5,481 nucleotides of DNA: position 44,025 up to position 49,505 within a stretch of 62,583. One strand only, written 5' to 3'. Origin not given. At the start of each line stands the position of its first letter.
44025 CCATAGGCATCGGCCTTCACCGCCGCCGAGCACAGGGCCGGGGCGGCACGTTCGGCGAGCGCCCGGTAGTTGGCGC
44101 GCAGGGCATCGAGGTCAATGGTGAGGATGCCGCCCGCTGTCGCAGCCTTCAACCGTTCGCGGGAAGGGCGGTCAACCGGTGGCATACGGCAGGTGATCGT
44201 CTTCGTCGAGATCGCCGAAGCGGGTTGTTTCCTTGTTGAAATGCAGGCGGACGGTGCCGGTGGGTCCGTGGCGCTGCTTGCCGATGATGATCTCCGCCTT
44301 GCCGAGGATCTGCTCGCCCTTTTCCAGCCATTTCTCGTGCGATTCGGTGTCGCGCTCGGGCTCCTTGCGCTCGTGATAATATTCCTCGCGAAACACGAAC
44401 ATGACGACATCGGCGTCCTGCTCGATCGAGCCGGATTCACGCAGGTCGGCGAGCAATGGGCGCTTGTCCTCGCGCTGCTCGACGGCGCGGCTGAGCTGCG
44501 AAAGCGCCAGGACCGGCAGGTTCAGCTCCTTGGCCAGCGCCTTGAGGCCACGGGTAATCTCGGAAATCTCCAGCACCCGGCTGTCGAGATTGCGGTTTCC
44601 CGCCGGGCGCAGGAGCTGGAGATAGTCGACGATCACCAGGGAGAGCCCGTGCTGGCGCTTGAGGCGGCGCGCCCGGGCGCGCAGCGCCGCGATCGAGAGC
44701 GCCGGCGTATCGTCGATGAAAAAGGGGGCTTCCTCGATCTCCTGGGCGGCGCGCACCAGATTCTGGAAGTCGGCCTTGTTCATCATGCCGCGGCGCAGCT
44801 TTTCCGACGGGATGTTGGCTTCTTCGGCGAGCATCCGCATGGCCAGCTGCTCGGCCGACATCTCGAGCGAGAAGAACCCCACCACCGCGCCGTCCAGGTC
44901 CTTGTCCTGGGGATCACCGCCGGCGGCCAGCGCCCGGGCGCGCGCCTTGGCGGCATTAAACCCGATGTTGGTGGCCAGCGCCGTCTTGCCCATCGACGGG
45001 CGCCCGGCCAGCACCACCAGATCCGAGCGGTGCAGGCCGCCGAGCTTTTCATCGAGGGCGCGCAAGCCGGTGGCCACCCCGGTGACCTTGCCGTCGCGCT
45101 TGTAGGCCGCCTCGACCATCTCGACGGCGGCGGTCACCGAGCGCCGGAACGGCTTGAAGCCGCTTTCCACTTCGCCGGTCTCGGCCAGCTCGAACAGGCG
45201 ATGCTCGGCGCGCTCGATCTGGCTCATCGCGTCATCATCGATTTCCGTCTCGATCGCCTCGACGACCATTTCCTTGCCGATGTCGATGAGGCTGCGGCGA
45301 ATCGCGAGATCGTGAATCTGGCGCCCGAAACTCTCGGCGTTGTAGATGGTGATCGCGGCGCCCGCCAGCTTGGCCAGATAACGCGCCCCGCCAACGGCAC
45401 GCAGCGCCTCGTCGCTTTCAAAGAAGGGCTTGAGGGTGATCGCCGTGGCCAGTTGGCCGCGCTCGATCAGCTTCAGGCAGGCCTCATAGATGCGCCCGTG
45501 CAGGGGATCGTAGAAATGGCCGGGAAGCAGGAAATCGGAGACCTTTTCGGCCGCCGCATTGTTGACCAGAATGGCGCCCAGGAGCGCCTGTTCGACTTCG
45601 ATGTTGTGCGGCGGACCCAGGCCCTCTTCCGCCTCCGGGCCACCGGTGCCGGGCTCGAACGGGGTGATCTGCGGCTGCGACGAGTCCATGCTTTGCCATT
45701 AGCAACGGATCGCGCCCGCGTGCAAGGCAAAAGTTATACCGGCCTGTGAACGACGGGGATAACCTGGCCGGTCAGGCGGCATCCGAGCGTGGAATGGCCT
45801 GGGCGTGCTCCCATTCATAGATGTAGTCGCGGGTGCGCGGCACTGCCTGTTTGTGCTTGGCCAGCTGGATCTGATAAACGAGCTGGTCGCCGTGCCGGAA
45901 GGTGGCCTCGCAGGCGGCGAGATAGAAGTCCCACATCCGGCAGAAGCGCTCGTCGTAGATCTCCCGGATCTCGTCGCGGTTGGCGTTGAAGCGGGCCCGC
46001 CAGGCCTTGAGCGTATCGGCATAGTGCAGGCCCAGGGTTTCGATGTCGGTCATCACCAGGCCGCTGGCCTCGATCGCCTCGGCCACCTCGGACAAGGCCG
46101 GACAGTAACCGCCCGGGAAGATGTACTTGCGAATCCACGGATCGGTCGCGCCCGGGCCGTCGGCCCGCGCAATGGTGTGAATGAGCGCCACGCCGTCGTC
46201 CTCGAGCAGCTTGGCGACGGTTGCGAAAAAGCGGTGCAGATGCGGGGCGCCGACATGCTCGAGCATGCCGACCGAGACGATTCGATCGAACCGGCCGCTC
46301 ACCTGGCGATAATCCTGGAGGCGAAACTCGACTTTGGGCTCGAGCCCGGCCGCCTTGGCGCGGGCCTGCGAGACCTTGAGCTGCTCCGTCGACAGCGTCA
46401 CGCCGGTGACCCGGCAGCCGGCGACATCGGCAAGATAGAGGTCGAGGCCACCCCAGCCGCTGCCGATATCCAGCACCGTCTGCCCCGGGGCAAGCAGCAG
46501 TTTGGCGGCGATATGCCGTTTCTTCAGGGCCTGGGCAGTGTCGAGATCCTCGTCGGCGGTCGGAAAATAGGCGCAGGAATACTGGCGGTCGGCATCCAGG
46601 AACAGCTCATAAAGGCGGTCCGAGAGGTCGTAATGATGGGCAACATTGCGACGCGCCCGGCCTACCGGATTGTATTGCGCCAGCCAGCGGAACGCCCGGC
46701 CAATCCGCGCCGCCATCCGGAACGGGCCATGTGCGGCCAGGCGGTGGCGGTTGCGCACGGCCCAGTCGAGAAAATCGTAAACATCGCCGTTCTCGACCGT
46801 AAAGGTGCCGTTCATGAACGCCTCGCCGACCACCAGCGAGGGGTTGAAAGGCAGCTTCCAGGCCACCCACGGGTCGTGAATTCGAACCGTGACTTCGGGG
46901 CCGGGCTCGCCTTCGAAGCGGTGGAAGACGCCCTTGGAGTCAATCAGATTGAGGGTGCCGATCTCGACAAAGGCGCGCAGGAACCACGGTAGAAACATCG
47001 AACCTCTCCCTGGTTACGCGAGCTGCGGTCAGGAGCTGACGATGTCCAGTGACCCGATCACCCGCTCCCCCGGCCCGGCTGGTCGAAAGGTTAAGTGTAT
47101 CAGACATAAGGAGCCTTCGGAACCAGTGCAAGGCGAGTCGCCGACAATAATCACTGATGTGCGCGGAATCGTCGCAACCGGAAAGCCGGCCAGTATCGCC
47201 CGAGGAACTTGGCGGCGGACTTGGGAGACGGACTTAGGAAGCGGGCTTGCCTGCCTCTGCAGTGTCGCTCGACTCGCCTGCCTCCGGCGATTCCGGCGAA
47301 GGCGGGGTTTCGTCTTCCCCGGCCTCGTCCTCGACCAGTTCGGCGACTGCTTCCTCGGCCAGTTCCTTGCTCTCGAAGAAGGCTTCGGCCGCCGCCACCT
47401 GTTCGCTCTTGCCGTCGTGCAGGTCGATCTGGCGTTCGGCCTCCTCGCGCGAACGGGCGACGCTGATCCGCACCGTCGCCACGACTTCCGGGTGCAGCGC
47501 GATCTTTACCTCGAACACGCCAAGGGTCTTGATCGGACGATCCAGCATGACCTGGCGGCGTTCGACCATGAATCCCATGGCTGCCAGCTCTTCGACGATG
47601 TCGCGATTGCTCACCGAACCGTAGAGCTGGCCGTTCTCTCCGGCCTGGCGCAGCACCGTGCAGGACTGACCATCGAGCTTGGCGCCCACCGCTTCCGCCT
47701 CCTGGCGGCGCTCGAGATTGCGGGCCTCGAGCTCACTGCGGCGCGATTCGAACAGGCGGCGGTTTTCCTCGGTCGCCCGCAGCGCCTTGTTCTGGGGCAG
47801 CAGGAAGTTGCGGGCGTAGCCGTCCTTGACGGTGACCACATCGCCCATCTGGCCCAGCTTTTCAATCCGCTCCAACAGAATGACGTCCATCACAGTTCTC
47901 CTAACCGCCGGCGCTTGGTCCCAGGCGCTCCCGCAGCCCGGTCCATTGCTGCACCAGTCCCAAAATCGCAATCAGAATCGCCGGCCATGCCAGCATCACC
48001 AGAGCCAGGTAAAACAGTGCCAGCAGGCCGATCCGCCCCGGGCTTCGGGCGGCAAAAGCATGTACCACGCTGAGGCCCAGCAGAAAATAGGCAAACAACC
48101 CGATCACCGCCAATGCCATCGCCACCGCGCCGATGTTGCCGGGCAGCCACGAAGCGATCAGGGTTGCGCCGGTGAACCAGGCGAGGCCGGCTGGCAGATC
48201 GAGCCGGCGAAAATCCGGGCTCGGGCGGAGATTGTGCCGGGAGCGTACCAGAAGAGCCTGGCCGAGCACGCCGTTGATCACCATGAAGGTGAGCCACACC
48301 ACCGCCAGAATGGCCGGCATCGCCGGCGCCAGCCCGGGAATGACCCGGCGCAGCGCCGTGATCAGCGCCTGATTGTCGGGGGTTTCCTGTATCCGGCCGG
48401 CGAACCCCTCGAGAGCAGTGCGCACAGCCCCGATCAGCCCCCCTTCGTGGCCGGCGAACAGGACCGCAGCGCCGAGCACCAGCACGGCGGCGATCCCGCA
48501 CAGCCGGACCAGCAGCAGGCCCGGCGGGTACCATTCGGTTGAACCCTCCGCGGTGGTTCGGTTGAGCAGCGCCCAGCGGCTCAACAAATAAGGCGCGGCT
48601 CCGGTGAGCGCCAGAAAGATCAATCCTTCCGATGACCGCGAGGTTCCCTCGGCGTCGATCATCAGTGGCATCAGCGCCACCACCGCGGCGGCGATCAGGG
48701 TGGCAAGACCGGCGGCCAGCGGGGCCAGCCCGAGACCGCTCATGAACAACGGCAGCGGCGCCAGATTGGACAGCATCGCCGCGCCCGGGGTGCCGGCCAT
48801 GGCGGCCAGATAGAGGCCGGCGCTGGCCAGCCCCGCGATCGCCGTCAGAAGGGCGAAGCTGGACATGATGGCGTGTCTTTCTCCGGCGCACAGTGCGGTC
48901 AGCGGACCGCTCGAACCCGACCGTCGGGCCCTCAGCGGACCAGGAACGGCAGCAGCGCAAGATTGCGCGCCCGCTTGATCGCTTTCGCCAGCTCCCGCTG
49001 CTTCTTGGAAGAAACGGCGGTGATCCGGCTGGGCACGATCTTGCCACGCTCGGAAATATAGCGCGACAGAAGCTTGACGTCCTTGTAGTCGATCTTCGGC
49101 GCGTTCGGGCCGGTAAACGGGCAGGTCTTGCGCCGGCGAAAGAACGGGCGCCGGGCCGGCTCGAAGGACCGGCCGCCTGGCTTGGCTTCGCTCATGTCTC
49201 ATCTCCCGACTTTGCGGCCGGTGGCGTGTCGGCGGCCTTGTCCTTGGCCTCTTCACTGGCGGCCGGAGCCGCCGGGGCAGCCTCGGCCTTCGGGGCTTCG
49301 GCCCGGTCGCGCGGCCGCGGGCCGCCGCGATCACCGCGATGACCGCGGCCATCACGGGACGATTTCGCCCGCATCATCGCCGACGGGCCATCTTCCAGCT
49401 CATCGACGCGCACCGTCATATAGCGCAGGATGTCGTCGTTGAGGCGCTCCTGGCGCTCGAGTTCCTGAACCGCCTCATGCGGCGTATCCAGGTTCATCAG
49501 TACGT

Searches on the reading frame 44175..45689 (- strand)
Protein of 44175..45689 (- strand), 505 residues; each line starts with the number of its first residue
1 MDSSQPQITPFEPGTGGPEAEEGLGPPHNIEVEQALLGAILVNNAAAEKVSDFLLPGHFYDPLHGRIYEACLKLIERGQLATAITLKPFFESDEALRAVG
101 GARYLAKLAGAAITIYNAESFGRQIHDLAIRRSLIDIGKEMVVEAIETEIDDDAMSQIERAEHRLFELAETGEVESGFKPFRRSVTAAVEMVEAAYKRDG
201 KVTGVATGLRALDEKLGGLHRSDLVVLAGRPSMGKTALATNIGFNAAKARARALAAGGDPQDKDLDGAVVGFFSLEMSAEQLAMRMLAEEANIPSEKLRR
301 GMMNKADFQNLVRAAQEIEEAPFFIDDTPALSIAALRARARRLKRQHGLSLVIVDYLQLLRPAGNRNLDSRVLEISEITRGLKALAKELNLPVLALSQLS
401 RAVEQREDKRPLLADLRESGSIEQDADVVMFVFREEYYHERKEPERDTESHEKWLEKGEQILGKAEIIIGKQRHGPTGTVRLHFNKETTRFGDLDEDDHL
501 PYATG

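Call 66: search_protein_families(library=pfam, proteins=[window:44175-45689:-], max_evalue=0.00001)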
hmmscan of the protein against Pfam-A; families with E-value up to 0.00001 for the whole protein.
window:44175-45689:- (505 aa): 3 families
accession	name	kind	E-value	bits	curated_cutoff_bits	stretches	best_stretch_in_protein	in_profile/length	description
PF03796.21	DnaB_C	-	4.5e-104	347.8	27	1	204-492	1-254/255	DnaB-like helicase C terminal domain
PF00772.26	DnaB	-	9.5e-27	93.5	23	1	26-127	2-103/103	DnaB-like helicase N terminal domain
PF13481.12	AAA_25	-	4.2e-12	46.5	27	1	217-399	27-190/195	AAA domain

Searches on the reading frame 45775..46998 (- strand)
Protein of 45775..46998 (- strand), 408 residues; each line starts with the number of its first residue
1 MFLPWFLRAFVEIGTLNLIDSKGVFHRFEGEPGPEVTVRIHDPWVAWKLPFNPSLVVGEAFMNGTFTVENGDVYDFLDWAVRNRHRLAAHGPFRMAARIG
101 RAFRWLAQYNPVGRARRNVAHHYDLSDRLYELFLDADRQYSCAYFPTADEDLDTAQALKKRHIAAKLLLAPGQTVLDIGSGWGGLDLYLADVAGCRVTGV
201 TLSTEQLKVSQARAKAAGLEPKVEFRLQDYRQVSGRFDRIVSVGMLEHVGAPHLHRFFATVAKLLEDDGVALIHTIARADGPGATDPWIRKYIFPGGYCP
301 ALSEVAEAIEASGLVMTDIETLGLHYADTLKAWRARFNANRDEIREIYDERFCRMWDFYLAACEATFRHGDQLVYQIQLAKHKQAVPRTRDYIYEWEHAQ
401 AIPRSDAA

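Call 66: search_protein_families(library=pfam, proteins=[window:45775-46998:-], max_evalue=0.00001)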
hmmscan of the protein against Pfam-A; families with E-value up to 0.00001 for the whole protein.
window:45775-46998:- (408 aa): 6 families
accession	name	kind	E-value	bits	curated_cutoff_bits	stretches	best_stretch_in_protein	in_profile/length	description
PF02353.26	CMAS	-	1.3e-89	300.6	27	1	114-377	5-273/273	Mycolic acid cyclopropane synthetase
PF13649.12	Methyltransf_25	-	1.7e-15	57.9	27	1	175-269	1-97/97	Methyltransferase domain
PF08241.18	Methyltransf_11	-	1.4e-12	48.5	21.2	1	176-273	1-95/95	Methyltransferase domain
PF13489.12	Methyltransf_23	-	1.4e-11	44.9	27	1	166-339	15-138/164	Methyltransferase domain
PF08242.18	Methyltransf_12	-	3.8e-11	44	30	1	176-270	1-97/98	Methyltransferase domain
PF13847.12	Methyltransf_31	-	3.4e-09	37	27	1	171-277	3-113/145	Methyltransferase domain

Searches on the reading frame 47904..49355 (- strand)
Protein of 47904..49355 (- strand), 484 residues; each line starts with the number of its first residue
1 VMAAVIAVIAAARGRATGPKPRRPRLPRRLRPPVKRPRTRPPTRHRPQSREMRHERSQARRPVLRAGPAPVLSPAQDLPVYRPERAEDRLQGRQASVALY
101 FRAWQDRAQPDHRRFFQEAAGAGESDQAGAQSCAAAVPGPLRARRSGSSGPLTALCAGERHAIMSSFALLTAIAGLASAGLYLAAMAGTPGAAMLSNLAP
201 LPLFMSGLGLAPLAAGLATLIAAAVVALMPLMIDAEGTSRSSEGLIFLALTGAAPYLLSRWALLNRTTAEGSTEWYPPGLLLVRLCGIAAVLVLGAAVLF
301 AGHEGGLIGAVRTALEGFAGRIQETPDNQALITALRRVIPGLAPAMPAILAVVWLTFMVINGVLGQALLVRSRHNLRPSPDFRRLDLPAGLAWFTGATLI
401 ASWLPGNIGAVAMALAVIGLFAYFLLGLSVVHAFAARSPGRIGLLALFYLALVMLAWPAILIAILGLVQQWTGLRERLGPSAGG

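Call 66: search_protein_families(library=pfam, proteins=[window:47904-49355:-], max_evalue=0.00001)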
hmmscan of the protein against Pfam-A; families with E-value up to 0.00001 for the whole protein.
window:47904-49355:- (484 aa): 1 family
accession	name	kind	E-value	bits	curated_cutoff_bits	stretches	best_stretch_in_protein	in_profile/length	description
PF09991.14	DUF2232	-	5.3e-13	49.2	27.8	1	327-468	142-288/290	Predicted membrane protein (DUF2232)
